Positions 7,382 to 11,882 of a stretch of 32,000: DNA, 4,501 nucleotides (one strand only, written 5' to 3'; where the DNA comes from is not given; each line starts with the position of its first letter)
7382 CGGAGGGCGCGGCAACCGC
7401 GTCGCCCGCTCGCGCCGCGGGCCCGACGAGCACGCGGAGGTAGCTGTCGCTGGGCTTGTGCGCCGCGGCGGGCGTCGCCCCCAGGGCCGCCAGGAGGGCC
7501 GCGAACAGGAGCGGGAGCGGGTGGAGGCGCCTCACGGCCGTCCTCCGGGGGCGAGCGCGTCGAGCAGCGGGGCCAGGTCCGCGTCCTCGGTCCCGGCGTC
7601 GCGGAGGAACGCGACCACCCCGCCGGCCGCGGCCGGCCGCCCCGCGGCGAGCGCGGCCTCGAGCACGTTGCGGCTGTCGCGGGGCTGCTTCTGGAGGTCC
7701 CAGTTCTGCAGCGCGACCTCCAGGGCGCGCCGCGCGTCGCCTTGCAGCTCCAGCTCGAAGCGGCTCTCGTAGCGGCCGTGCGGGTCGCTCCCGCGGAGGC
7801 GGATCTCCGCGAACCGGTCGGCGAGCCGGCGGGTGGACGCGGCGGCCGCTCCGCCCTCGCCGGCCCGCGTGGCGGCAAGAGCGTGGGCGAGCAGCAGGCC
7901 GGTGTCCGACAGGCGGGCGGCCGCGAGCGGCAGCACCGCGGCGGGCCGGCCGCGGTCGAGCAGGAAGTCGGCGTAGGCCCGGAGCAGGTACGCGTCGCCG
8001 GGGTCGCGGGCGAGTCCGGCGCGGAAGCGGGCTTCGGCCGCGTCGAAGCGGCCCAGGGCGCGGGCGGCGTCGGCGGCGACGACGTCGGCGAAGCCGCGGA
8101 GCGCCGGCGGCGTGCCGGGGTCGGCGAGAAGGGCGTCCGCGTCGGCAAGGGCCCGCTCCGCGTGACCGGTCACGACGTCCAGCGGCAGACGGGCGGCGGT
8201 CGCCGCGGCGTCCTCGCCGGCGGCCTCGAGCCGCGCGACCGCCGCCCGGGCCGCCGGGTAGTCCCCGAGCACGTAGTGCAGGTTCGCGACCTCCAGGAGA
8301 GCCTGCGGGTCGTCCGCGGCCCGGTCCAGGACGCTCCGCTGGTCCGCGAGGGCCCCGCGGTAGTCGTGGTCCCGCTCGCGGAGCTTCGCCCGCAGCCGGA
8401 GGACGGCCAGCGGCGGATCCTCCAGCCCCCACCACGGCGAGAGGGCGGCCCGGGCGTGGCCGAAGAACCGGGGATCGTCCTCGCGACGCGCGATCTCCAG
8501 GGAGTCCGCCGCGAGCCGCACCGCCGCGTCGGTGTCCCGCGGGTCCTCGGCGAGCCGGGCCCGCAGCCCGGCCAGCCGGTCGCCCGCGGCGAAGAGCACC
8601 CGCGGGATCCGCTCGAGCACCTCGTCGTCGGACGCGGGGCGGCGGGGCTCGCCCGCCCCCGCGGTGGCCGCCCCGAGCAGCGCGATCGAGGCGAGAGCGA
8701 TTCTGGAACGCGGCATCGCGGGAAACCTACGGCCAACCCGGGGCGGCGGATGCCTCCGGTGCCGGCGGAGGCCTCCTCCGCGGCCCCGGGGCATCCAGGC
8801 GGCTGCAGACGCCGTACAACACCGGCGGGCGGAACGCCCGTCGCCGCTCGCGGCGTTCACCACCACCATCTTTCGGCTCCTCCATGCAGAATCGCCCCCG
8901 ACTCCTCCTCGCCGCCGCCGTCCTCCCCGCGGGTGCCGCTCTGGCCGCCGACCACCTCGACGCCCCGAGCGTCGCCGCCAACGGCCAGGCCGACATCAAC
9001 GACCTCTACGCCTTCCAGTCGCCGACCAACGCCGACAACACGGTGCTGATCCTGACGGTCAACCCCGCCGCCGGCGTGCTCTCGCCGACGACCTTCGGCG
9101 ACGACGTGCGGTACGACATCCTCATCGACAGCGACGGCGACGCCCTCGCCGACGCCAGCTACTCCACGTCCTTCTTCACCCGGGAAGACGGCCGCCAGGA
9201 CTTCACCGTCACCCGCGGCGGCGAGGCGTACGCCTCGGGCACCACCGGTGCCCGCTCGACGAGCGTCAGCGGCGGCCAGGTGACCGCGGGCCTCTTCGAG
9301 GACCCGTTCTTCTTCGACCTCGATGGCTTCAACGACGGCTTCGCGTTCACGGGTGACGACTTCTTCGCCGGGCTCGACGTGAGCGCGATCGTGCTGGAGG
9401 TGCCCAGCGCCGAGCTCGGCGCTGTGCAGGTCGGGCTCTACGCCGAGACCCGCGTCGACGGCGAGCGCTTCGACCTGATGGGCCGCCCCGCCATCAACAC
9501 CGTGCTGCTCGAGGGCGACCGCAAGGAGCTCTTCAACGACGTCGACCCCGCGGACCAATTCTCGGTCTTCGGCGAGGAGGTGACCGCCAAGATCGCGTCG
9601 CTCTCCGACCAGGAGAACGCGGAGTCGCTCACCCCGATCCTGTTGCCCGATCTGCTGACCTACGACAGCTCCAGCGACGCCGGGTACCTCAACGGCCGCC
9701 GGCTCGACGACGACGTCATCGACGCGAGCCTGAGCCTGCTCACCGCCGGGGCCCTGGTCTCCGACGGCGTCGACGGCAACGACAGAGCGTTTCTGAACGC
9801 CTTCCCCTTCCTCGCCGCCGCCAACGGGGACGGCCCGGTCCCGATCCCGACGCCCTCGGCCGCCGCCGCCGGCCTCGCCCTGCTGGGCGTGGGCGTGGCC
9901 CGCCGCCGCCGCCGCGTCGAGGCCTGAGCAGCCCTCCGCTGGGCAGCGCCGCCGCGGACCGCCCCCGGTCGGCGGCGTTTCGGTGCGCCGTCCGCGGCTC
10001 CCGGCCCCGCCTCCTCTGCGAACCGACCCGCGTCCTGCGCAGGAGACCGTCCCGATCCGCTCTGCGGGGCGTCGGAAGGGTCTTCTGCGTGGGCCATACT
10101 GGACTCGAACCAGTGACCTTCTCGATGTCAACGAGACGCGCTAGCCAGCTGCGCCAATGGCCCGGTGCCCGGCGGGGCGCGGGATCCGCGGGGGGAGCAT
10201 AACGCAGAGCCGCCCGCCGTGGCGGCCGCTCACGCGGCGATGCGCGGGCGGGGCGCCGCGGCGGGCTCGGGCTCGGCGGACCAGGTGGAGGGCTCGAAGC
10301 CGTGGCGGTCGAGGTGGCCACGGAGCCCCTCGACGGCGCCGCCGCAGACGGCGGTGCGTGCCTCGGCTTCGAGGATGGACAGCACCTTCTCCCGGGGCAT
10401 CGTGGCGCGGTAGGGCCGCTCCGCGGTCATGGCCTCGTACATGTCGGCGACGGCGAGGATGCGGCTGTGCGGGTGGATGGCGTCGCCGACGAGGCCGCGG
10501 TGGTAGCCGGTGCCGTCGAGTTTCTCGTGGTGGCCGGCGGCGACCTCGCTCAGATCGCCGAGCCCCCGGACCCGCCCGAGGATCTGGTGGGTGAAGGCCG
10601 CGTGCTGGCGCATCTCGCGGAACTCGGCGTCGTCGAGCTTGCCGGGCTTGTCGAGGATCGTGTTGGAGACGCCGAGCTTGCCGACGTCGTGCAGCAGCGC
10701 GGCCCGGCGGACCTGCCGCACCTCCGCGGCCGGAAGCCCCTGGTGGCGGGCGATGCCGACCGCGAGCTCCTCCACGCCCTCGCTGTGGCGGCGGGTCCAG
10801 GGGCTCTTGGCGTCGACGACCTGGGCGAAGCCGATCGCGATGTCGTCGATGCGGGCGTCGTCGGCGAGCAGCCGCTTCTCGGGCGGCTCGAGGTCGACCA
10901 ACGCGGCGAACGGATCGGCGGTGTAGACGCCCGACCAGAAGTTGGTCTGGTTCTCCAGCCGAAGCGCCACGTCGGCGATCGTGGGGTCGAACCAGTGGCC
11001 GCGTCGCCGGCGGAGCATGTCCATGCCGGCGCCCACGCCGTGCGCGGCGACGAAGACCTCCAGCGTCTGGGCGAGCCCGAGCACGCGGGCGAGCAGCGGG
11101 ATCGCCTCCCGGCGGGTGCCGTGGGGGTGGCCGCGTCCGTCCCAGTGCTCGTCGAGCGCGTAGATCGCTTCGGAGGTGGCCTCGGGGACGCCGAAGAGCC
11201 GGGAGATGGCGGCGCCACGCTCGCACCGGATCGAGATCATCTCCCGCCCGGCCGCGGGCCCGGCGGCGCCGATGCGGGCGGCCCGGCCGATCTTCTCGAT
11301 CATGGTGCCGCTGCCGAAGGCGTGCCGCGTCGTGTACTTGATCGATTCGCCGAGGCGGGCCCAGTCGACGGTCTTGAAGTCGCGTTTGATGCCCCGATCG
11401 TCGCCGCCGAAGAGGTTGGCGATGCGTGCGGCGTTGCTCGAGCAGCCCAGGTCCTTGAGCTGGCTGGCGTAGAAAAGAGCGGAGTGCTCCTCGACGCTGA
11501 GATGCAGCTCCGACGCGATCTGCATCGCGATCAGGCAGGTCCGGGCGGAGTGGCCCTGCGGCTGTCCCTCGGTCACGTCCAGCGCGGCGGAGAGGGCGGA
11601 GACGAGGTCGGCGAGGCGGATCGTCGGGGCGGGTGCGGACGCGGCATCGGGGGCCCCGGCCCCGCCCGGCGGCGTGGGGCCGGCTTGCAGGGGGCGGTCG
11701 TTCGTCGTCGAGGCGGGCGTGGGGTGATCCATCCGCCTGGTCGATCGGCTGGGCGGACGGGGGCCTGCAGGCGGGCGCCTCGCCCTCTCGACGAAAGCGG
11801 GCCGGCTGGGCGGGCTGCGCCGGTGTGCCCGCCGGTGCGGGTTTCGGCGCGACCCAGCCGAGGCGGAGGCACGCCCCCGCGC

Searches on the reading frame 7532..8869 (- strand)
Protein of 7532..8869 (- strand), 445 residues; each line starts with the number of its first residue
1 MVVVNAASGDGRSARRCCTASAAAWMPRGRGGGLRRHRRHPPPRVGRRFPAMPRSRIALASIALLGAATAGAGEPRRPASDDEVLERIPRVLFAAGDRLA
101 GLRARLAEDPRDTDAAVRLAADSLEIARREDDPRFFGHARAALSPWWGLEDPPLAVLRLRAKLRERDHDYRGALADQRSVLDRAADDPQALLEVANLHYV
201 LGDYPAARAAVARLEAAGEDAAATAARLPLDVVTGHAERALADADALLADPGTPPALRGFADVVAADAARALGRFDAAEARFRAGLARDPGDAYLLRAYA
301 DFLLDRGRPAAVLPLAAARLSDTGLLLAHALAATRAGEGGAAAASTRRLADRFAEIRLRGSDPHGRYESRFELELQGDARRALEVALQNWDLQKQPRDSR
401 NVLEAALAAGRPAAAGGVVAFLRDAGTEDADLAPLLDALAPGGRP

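Call 12: search_protein_families(library=pfam, proteins=[window:7532-8869:-], max_evalue=0.001)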
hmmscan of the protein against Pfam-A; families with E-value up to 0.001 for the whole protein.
window:7532-8869:- (445 aa): 3 families
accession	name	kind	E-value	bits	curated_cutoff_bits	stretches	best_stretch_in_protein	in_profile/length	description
PF13432.12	TPR_16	-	0.00033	21.5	32.7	1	265-311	3-49/65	Tetratricopeptide repeat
PF14559.12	TPR_19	-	0.00036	21.2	25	0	270-311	2-43/68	Tetratricopeptide repeat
PF13428.12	TPR_14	-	0.00082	20.3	23.5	1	265-301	7-43/44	Tetratricopeptide repeat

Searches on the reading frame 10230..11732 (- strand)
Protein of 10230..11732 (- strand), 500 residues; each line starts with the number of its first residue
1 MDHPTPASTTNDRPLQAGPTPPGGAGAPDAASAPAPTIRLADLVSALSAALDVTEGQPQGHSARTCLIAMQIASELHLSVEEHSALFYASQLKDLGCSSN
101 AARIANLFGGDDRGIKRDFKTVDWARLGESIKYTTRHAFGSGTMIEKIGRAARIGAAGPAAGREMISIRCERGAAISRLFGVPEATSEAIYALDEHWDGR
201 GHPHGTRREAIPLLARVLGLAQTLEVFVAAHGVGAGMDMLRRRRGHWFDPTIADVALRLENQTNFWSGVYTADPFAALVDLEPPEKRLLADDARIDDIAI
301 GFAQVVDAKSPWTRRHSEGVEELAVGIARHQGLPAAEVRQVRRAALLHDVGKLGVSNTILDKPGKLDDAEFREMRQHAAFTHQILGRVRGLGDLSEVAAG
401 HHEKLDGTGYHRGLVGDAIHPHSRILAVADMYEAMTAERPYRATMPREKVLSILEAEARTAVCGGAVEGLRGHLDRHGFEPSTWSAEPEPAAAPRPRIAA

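Call 12: search_protein_families(library=pfam, proteins=[window:10230-11732:-], max_evalue=0.001)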
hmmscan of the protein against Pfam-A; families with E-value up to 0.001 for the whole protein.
window:10230-11732:- (500 aa): 3 families
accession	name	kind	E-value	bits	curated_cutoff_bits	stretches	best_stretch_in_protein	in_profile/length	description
PF13487.12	HD_5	-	5.6e-47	160.1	27.2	2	303-459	4-163/170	HD domain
PF01966.28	HD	-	1.2e-16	61.5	22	1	315-435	3-116/116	HD domain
PF08668.18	HDOD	-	0.00036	20.5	22.9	0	306-385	90-165/196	HDOD domain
